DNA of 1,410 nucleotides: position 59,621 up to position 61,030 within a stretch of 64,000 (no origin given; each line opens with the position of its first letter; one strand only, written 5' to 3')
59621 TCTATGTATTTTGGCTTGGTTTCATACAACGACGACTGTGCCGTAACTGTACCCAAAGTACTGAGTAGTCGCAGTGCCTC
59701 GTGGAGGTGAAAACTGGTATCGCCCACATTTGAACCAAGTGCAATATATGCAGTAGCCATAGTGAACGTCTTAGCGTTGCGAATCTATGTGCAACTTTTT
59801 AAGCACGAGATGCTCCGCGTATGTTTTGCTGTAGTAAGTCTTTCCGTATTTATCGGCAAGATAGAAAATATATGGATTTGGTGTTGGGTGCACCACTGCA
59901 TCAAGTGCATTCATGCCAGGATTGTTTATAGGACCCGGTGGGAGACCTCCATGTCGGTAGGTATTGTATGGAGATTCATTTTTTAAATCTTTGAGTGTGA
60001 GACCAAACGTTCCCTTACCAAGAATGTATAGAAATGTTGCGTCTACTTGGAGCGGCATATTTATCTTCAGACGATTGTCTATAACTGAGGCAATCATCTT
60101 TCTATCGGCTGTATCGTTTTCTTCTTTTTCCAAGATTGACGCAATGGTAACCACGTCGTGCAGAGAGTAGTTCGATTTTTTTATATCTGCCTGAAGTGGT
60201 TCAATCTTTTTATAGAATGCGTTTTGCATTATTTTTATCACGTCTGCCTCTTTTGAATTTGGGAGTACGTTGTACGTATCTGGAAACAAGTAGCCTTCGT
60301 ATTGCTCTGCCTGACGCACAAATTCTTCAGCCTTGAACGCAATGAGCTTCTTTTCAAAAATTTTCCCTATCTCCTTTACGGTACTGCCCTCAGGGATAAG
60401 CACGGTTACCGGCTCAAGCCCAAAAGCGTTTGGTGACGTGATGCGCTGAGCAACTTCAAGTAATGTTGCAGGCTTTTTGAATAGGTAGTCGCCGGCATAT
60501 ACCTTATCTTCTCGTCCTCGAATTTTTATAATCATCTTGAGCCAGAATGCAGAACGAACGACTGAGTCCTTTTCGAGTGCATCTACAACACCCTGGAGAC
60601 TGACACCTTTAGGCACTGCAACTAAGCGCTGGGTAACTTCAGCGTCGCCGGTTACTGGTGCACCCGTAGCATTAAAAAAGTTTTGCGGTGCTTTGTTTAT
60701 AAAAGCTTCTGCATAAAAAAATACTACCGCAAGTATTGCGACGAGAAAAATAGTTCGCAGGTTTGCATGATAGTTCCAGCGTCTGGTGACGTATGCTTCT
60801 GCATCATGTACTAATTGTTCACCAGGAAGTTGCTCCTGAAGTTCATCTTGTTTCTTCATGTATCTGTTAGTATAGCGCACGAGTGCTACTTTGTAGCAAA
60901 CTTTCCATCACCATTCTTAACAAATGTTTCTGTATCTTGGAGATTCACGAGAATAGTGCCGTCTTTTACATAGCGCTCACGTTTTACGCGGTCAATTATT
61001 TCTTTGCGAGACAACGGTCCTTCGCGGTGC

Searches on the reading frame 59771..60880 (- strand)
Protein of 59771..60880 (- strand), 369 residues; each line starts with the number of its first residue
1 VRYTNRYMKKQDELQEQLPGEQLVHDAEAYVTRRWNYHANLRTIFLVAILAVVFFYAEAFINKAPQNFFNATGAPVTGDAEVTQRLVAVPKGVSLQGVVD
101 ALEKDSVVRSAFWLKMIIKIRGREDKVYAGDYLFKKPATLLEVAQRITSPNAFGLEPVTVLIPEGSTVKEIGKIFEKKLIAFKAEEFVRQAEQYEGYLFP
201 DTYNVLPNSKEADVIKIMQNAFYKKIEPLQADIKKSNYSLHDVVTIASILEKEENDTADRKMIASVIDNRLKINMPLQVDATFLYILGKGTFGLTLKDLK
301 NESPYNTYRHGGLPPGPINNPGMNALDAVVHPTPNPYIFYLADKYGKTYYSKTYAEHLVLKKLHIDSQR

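Call 96: search_protein_families(library=pfam, proteins=[window:59771-60880:-], max_evalue=0.0001)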
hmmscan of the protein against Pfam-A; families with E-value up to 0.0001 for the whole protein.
window:59771-60880:- (369 aa): 1 family
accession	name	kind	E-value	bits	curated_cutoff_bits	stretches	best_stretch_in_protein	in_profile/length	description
PF02618.21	YceG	-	1.7e-77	261.1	32.4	1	87-358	1-270/275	YceG-like family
